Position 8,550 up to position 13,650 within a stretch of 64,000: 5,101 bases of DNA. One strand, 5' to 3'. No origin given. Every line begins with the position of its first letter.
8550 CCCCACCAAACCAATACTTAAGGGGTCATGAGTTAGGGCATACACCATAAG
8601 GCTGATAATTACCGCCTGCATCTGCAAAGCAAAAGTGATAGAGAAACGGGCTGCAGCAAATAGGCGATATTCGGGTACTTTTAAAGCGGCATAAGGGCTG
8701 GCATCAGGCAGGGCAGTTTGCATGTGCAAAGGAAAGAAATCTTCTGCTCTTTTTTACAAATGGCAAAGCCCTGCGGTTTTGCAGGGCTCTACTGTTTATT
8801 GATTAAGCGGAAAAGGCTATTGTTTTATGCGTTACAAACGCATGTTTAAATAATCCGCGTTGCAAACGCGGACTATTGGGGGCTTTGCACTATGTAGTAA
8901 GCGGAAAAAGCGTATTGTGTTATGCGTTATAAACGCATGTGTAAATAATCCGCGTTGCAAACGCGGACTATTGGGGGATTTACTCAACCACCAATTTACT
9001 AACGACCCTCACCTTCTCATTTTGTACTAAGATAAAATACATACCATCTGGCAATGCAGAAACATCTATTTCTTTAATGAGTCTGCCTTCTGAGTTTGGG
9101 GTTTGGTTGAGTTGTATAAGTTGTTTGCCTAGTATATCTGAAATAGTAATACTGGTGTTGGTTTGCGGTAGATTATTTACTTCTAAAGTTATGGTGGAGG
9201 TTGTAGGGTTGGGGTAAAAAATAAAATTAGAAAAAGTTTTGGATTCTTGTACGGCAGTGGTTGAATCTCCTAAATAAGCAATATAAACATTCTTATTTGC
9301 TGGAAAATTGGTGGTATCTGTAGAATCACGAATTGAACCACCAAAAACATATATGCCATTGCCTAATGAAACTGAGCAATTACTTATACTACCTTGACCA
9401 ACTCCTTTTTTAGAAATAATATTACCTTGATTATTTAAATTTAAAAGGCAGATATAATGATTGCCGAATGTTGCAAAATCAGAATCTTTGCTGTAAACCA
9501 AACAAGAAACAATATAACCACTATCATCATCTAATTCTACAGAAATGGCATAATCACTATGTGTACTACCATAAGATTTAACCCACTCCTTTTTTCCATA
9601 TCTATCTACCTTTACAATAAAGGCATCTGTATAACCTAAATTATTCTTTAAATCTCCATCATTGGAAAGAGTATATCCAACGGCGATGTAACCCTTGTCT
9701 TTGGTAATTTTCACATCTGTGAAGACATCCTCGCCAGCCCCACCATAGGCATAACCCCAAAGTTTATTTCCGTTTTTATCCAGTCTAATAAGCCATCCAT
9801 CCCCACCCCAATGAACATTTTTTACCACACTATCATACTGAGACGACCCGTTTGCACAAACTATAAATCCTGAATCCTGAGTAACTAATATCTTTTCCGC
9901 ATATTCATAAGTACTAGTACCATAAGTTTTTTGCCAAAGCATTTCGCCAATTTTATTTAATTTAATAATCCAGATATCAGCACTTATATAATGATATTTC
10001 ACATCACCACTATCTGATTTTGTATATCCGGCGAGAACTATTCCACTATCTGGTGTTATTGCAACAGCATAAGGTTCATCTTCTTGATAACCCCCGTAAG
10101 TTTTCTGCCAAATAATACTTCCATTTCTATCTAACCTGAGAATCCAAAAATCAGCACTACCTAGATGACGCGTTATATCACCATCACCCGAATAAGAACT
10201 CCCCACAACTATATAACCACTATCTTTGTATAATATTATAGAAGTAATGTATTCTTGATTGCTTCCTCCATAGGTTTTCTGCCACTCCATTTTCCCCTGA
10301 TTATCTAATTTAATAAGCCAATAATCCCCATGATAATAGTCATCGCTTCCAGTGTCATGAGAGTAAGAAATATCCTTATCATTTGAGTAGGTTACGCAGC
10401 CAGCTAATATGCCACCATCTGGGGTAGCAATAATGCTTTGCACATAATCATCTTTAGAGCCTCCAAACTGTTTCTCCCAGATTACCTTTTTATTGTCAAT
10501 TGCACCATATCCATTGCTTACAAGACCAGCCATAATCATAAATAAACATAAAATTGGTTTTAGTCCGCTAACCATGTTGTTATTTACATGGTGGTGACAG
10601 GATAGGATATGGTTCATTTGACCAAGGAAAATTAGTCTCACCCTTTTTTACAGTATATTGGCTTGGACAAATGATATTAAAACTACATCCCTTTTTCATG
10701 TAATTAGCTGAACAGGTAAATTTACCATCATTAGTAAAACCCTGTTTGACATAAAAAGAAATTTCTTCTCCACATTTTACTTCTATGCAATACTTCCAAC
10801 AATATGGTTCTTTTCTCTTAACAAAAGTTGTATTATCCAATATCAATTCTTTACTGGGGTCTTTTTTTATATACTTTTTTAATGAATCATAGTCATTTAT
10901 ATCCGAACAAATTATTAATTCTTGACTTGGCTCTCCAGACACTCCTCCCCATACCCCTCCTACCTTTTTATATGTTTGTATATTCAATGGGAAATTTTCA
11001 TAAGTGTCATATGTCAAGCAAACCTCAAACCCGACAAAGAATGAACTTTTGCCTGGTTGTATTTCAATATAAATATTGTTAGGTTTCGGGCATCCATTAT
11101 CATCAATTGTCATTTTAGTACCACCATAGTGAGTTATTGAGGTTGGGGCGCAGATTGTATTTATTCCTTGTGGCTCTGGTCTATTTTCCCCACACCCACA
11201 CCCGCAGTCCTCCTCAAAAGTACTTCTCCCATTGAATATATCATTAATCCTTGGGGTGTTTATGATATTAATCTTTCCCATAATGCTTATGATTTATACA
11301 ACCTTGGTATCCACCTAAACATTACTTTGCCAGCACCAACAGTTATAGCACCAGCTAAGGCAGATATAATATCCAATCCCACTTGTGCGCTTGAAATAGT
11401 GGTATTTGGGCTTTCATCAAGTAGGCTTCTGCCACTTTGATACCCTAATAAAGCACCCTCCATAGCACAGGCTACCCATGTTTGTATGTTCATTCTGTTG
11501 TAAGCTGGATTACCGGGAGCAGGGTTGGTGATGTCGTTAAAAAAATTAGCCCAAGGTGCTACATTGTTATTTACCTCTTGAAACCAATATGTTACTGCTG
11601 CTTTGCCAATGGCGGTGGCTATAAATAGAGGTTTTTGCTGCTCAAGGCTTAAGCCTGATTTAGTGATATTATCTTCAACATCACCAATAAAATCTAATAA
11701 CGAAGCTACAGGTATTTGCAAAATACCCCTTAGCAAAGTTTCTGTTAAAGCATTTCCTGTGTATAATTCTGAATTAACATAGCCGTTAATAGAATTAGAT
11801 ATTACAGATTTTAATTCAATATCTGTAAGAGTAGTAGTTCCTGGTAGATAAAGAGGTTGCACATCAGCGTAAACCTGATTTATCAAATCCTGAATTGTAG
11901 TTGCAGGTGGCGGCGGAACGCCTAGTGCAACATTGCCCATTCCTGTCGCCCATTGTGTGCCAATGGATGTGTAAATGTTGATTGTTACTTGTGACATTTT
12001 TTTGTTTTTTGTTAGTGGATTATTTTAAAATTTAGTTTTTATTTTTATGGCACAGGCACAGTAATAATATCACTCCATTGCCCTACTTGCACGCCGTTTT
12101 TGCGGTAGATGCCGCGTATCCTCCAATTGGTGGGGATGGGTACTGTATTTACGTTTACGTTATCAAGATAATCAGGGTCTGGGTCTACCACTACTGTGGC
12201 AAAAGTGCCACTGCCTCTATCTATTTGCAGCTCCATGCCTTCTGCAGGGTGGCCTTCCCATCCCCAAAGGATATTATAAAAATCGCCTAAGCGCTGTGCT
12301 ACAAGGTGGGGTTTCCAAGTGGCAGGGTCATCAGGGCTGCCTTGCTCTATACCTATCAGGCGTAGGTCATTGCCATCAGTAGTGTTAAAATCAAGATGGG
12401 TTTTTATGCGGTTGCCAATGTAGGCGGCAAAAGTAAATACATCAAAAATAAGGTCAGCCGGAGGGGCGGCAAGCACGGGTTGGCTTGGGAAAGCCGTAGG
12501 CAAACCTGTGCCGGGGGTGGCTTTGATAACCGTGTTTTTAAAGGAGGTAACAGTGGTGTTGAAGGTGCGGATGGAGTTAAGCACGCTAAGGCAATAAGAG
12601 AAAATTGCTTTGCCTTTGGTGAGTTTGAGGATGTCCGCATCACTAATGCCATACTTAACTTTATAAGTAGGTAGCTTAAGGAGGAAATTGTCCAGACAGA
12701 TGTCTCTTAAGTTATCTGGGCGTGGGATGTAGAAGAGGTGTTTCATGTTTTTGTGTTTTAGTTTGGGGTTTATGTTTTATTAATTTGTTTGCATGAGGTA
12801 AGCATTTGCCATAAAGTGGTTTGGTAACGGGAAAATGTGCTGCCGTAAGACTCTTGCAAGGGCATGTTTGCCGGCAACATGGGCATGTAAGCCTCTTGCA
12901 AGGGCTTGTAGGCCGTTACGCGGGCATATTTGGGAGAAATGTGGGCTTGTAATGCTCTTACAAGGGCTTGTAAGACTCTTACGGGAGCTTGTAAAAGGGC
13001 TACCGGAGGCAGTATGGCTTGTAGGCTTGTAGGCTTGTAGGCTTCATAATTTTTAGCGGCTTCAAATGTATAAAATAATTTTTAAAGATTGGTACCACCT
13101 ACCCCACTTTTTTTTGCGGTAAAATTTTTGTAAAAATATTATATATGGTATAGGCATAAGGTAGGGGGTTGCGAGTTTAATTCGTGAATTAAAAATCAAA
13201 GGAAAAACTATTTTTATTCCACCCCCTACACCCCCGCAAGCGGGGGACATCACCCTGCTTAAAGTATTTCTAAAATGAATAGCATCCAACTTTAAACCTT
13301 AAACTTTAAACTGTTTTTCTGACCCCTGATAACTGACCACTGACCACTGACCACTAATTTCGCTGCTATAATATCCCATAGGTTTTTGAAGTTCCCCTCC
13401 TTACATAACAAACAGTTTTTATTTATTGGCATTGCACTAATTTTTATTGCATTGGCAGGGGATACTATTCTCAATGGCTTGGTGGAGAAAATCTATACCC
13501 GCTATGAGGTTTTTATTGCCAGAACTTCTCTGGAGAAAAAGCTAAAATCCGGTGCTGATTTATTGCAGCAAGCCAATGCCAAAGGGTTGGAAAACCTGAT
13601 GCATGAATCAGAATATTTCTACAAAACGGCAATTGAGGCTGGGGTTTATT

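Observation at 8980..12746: Compact 4-gene operon of unknown function: three unrecognisable cytoplasmic-looking proteins co-transcribed with a T9SS-secreted SBBP beta-propeller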

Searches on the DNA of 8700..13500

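Call 38: search_rna_families(source=window, start=8700, end=13500, threshold=evalue, max_evalue=1)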
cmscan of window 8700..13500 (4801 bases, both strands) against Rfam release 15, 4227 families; matches with E-value up to 1: 1.
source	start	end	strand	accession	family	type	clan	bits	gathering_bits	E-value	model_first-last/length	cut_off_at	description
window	8934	9054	-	RF00096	U8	Gene; snRNA; snoRNA; CD-box;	-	21.5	41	0.99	1-135/135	no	U8 small nucleolar RNA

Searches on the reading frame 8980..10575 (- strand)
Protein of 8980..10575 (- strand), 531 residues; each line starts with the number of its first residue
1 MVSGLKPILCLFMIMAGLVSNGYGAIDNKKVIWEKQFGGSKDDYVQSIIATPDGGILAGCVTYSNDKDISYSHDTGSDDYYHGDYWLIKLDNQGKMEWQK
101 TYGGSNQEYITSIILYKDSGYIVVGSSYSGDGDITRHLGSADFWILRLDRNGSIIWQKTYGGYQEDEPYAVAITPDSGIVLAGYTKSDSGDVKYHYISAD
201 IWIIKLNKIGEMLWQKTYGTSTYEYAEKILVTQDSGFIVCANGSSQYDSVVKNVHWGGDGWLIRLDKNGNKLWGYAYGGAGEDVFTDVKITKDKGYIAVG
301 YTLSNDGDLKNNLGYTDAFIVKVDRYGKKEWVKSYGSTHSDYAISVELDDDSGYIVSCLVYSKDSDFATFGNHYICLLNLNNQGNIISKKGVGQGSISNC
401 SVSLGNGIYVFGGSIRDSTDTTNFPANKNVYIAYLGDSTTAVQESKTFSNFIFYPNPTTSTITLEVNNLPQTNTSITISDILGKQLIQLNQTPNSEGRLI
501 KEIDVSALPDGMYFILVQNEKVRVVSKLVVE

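Call 3: search_protein_families(library=pfam, proteins=[window:8980-10575:-], max_evalue=1)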
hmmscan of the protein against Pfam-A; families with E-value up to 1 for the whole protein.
window:8980-10575:- (531 aa): 2 families
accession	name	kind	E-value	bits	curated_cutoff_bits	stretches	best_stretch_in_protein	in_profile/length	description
PF18962.6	Por_Secre_tail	-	3.9e-15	56.3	27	1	454-530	2-75/75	Secretion system C-terminal sorting domain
PF13964.12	Kelch_6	-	0.053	14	25.3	1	399-419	5-24/50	Kelch motif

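Call 4: search_protein_families(library=ncbifam, proteins=[window:8980-10575:-], max_evalue=1)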
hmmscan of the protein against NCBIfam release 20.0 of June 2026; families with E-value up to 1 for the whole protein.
window:8980-10575:- (531 aa): 5 families
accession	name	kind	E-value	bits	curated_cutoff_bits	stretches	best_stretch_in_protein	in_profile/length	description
NF047494.1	Lepto_SBBP_lipo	equivalog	1.7e-13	50.1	400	1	82-348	159-431/466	SBBP repeat beta-propeller lipoprotein, LipL53 family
TIGR04183.1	Por_Secre_tail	domain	7.4e-12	45.1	23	1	454-530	2-71/72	T9SS type A sorting domain-containing protein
NF038113.1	T9SSA_dep_M36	equivalog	1.2e-11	43.5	885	1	417-530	766-868/869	T9SS-dependent M36 family metallopeptidase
TIGR02608.1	delta_60_rpt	domain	0.0059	16.4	76.5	1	166-193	1-24/55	delta-60 repeat domain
NF040863.1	HgcA_corrinoid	equivalog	0.67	9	275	0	232-276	41-84/325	mercury methylation corrinoid protein HgcA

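Call 5: search_protein_families(library=phrogs, proteins=[window:8980-10575:-], max_evalue=1)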
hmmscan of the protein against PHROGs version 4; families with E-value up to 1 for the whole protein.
window:8980-10575:- (531 aa): 2 families
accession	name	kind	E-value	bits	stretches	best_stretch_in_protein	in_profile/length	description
phrog_8676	-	unknown function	0.18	12.9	0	333-365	34-64/91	-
phrog_1504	-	unknown function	0.36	11.8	0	84-103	57-76/77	-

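Call 6: search_protein_families(library=padloc, proteins=[window:8980-10575:-], max_evalue=1)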
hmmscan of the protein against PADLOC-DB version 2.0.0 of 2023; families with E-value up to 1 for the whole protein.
window:8980-10575:- (531 aa): 0 families

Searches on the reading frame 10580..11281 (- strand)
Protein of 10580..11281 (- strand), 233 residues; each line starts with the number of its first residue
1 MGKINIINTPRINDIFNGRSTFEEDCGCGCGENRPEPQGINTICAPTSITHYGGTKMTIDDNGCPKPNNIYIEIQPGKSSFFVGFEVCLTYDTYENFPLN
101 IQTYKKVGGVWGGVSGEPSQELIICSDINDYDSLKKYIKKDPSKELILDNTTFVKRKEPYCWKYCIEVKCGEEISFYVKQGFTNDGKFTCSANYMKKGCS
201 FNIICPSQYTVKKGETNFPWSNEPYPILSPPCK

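Call 3: search_protein_families(library=pfam, proteins=[window:10580-11281:-], max_evalue=1)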
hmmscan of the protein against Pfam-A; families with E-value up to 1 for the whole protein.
window:10580-11281:- (233 aa): 0 families

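Call 4: search_protein_families(library=ncbifam, proteins=[window:10580-11281:-], max_evalue=1)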
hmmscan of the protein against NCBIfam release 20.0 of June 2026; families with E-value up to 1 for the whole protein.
window:10580-11281:- (233 aa): 0 families

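Call 5: search_protein_families(library=phrogs, proteins=[window:10580-11281:-], max_evalue=1)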
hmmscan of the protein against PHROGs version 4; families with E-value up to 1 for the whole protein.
window:10580-11281:- (233 aa): 1 family
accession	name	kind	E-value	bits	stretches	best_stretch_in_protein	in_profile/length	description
phrog_483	-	unknown function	0.16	12.8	0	114-149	23-58/82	-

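Call 6: search_protein_families(library=padloc, proteins=[window:10580-11281:-], max_evalue=1)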
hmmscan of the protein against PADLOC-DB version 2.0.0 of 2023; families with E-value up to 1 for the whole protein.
window:10580-11281:- (233 aa): 0 families

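Call 11: find_homologous_proteins(query=window:10580-11281:-, max_evalue=0.001)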
Query window:10580-11281:- (233 aa): 1 proteins with E <= 0.001 among 46 candidates.
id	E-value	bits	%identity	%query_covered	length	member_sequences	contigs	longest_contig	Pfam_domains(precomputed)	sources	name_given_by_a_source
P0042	4.4e-161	553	100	100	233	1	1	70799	-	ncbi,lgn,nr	ncbi:MAG: hypothetical protein NTX03_11995 [Bacteroidetes bacterium]|nr:hypothetical protein [Bacter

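Call 25: search_solved_structures(query=window:10580-11281:-, max_evalue=10, show_alignments=2)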
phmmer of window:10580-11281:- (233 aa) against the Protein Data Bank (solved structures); distinct sequences matched with E-value up to 10: 0.
